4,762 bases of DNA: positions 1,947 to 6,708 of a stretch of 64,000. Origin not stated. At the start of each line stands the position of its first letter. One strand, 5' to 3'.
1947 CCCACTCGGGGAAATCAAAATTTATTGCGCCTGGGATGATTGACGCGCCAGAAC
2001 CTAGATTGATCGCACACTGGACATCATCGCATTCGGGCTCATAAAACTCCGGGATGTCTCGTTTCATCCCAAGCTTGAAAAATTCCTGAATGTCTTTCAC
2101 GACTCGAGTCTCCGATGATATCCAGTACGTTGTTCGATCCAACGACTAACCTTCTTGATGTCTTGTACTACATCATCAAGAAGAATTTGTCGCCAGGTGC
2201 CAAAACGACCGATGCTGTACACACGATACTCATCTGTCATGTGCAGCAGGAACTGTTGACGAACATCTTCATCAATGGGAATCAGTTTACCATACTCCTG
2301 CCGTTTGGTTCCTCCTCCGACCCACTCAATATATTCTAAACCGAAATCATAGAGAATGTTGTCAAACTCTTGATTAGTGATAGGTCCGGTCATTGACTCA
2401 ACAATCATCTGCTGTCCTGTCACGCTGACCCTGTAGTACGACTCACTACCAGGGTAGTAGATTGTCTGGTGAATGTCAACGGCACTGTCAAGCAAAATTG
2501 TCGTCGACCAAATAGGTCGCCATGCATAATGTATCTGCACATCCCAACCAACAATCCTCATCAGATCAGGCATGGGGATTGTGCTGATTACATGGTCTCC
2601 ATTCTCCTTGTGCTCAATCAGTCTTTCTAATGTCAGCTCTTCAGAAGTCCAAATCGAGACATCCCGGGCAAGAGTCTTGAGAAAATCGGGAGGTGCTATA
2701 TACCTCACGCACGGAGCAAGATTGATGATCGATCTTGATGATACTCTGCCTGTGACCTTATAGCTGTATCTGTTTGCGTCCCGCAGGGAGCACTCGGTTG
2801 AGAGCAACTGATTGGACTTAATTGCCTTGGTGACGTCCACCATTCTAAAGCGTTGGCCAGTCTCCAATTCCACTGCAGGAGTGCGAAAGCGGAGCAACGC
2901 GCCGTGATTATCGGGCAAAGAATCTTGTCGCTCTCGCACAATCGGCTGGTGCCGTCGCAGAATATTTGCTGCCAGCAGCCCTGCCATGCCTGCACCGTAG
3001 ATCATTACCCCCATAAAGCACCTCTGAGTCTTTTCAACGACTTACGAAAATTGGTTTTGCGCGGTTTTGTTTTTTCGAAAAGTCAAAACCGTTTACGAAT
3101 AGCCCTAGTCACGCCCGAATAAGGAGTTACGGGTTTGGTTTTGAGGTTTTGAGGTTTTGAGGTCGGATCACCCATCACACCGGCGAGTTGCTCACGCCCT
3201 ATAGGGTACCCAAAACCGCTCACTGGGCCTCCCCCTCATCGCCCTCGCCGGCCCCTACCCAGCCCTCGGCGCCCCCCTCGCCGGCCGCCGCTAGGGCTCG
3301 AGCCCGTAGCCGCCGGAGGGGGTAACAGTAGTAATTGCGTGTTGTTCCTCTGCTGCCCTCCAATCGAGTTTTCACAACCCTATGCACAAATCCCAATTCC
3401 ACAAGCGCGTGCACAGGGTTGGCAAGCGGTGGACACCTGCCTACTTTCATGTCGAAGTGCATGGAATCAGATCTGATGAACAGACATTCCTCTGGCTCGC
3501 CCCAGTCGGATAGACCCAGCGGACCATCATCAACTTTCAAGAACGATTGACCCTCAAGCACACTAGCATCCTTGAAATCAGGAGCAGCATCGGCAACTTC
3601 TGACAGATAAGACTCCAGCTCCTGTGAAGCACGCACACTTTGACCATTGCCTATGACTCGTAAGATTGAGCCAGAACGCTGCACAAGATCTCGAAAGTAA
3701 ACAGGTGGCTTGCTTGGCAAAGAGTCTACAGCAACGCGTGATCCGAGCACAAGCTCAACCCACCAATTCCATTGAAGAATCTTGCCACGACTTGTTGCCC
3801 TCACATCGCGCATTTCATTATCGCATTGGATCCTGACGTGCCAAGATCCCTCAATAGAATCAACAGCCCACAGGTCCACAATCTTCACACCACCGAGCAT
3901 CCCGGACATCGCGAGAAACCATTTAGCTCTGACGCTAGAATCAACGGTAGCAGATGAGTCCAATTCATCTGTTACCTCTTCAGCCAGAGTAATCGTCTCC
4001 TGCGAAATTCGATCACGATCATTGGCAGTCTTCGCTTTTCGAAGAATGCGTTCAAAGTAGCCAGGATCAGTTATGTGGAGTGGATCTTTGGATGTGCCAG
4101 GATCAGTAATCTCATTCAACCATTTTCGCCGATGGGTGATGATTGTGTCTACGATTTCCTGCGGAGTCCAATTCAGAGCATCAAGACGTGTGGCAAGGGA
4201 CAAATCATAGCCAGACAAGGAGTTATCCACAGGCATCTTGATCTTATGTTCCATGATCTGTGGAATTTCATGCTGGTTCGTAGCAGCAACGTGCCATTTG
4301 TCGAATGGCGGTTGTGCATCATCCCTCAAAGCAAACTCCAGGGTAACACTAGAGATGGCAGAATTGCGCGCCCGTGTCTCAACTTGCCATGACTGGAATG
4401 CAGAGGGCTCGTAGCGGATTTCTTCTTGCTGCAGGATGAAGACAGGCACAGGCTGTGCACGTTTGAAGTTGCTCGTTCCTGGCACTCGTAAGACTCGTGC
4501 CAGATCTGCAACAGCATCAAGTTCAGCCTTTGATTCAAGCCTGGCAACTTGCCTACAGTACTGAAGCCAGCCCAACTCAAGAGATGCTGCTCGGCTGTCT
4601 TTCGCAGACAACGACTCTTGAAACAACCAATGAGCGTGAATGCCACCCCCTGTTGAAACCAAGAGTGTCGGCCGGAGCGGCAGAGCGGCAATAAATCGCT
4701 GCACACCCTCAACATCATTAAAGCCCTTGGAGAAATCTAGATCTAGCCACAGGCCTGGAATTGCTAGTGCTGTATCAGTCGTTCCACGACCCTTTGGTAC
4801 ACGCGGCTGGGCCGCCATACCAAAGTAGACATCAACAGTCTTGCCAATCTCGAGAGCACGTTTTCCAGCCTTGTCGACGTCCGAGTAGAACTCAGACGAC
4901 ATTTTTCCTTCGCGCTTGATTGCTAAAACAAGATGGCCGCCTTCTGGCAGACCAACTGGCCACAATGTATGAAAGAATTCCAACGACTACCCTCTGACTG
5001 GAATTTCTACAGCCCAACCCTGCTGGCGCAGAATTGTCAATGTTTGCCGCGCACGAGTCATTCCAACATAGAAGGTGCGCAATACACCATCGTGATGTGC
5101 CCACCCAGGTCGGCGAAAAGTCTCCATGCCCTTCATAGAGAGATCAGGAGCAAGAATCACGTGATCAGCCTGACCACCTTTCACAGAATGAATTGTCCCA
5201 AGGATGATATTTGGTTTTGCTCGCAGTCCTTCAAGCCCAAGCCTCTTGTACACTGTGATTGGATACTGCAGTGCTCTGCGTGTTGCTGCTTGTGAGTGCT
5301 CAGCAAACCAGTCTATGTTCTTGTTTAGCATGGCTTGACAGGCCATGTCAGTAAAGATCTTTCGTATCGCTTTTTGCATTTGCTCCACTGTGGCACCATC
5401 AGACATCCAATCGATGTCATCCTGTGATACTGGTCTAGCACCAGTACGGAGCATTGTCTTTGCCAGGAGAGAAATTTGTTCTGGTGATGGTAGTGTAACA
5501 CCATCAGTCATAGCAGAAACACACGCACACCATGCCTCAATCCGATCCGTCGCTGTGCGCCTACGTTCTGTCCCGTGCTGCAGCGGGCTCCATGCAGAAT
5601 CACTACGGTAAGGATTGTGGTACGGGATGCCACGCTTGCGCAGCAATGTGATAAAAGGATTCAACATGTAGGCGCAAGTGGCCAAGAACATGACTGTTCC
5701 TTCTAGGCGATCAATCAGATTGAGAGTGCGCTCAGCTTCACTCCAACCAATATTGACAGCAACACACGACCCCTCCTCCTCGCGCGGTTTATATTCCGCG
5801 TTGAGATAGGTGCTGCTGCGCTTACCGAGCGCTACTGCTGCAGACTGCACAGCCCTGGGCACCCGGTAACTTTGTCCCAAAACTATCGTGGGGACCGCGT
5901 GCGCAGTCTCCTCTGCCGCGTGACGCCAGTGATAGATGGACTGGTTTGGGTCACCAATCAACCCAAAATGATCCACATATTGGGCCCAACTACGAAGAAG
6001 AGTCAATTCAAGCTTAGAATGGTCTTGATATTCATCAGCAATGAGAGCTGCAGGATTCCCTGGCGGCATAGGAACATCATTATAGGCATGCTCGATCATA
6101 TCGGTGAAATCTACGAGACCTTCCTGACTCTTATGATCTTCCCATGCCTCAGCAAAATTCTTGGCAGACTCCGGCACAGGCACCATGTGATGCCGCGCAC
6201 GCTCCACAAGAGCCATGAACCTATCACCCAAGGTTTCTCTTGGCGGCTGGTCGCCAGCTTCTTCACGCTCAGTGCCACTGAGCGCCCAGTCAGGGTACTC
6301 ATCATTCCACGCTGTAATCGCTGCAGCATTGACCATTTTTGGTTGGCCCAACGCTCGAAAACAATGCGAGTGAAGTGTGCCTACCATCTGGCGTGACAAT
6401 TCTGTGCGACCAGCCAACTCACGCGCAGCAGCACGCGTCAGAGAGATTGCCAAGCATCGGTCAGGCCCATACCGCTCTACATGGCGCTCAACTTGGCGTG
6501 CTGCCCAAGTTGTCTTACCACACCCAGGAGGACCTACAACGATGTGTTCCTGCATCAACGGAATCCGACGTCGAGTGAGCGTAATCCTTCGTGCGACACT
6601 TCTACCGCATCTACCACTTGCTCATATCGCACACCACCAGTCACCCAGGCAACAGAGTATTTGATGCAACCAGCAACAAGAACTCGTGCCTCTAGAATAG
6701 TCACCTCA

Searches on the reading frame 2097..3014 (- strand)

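Call 47: search_protein_families(library=pfam, proteins=[window:2097-3014:-], max_evalue=0.01)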
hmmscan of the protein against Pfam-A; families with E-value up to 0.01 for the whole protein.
window:2097-3014:- (305 aa): 0 families

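Call 95: search_protein_families(library=phrogs, proteins=[window:2097-3014:-], max_evalue=0.01)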
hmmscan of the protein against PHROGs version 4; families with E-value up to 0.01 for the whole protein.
window:2097-3014:- (305 aa): 1 family
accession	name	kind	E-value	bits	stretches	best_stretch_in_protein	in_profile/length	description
phrog_4828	-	unknown function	2.4e-63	215.4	1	3-295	7-321/333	-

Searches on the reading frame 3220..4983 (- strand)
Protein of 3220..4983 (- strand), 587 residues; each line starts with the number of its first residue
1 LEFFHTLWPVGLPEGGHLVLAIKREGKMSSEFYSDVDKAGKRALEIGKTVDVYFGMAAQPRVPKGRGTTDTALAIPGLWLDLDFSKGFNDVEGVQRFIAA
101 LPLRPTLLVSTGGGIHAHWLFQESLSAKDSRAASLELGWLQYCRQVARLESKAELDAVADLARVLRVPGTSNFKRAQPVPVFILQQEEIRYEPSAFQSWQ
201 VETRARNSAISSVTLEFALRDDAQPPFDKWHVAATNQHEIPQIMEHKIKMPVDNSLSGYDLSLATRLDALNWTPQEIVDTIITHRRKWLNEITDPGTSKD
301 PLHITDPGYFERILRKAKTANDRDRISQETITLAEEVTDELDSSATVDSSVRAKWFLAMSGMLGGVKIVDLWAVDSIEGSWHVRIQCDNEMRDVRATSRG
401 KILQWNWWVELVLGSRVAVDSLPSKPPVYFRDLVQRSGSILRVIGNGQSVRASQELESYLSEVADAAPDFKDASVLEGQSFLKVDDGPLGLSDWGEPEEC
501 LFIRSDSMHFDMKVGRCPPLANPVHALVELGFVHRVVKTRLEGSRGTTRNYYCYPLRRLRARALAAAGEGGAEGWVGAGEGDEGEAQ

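Call 8: search_protein_families(library=phrogs, proteins=[window:3220-4983:-])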
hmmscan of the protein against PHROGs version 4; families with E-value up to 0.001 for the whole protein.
window:3220-4983:- (587 aa): 5 families
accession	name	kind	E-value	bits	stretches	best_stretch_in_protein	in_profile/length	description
phrog_2478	-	DNA, RNA and nucleotide metabolism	6.2e-19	68.6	1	16-187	17-202/854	DNA polymerase/primase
phrog_25314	-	unknown function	4.3e-11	42.8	1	48-183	64-214/1010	-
phrog_28894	-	DNA, RNA and nucleotide metabolism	4.5e-06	25.9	1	63-181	85-223/994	DNA polymerase/primase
phrog_3123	-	unknown function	4e-05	23.4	1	43-199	57-193/583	-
phrog_10514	-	DNA, RNA and nucleotide metabolism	0.00084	18.7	1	32-180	39-166/750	DNA primase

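Call 9: search_protein_families(library=pfam, proteins=[window:3220-4983:-])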
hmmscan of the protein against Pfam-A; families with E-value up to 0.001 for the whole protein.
window:3220-4983:- (587 aa): 0 families

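Call 84: search_dna_similar(query=window:3220-4983:-, collection=phages, mode=protein, max_rows=12, max_evalue=0.001)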
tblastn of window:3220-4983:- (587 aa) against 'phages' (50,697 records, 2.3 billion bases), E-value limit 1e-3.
Records with a match: 260; places in all: 260; records where one place covers at least 80% of the query: 0.
Best place of each record, by identity: <60% 260.
By first word of the organism name: Mycobacterium 232; Gordonia 18; Arthrobacter 4; Rhizobium 4; Mycolicibacterium 1; Oceanotoga 1.
By host as written in the record: Mycobacterium smegmatis mc2 155 165; Mycobacterium smegmatis mc#155 34; Gordonia terrae 3612 14; Mycobacterium smegmatis mc2155 12; - 7; Mycolicibacterium smegmatis MC2 155 3; Mycobacterium smegmatic mc2 155 2; Mycobacterium smegmatis MC2 155 2; and 18 more.
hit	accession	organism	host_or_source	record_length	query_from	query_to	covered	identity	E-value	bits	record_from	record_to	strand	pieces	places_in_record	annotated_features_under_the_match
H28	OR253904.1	Mycobacterium Phage Nergal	Mycobacterium smegmatis mc2 155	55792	1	181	31%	31.2%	2e-6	57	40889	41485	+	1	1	60: DNA primase/helicase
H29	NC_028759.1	Mycobacterium phage Mufasa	Mycobacterium smegmatis mc2 155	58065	1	181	31%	30.5%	7e-8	62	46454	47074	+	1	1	DNA polymerase/primase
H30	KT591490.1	Mycobacterium phage Mufasa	Mycobacterium smegmatis mc2 155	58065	1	181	31%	30.5%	7e-8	62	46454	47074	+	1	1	DNA primase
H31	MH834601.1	Mycobacterium phage BoostSeason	Mycobacterium smegmatis mc2 155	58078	1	181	31%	30.5%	9e-8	61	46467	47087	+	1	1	72: DNA primase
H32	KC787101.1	Mycobacterium phage 33D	Mycobacterium tuberculosis; ...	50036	1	181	31%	30.5%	5e-8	62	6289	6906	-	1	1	putative resolvase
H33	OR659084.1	Mycolicibacterium phage HMC1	Mycolicibacterium smegmatis MC2 155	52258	1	181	31%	30.5%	5e-8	62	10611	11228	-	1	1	record has no annotation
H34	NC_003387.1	Mycobacterium phage TM4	Mycobacterium avium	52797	1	181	31%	30.5%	5e-8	62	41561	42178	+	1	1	DNA polymerase/primase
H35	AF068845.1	Mycobacterium phage TM4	-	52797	1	181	31%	30.5%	5e-8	62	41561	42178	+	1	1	70: DNA primase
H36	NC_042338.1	Mycobacterium phage MacnCheese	Mycobacterium smegmatis mc2 155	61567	10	183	30%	31.6%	2e-9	67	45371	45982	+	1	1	72: DNA polymerase/primase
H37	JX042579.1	Mycobacterium phage MacnCheese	Mycobacterium smegmatis mc2 155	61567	10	183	30%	31.6%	2e-9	67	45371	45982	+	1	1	72: DNA primase/helicase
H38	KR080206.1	Mycobacterium phage ShedlockHolmes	Mycobacterium smegmatis mc2 155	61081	3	183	31%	30.3%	6e-9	65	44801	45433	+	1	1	71: DNA primase/helicase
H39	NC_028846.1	Mycobacterium phage ShedlockHolmes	Mycobacterium smegmatis mc2 155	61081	3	183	31%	30.3%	6e-9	65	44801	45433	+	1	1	71: DNA polymerase/primase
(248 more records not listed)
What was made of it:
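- Tried and rejected: Only the N-terminal domain has homologues (call 84).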

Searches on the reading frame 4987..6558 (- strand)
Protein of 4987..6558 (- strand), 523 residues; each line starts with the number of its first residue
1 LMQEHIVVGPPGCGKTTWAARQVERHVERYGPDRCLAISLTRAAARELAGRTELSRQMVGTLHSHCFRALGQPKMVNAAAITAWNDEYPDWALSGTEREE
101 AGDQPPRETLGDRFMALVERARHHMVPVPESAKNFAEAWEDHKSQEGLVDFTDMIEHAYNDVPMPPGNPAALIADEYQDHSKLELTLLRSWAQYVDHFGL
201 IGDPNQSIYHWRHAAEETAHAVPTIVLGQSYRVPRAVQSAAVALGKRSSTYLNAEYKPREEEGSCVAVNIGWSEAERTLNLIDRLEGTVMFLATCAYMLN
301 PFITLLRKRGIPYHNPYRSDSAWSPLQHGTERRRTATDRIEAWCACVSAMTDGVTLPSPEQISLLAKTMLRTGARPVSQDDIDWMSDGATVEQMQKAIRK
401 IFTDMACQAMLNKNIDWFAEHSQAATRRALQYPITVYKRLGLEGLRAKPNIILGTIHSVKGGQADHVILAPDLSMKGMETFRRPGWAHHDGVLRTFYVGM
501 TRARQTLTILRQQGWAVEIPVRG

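Call 8: search_protein_families(library=phrogs, proteins=[window:4987-6558:-])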
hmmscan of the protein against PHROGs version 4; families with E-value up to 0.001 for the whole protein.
window:4987-6558:- (523 aa): 2 families
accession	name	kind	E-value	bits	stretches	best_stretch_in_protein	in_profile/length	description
phrog_1967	-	DNA, RNA and nucleotide metabolism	3e-47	162.7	1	6-511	170-668/776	DNA helicase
phrog_325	-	DNA, RNA and nucleotide metabolism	3.3e-06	26.7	1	3-65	491-549/986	Dda-like helicase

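Call 9: search_protein_families(library=pfam, proteins=[window:4987-6558:-])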
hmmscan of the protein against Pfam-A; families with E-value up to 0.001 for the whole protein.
window:4987-6558:- (523 aa): 7 families
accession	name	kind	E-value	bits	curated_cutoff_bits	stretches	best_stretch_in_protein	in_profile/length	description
PF00580.27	UvrD-helicase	-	4.5e-19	69.6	23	1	3-218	14-262/271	UvrD/REP helicase N-terminal domain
PF13245.12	AAA_19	-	1.4e-14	54.8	25.1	1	6-210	15-132/134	AAA domain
PF13538.12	UvrD_C_2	-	2.5e-07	30.9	27.4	1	454-509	5-51/52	UvrD-like helicase C-terminal domain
PF01443.25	Viral_helicase1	-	3.6e-06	27.4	21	0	171-237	62-131/228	Viral superfamily 1 RNA helicase core domain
PF13361.12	UvrD_C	-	2.7e-05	24.2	25.6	1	442-510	278-346/350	UvrD-like helicase C-terminal domain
PF13671.12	AAA_33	-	6.6e-05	23.7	27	1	5-41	2-38/143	AAA domain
PF13401.12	AAA_22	-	0.00011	23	27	0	6-68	9-64/130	AAA domain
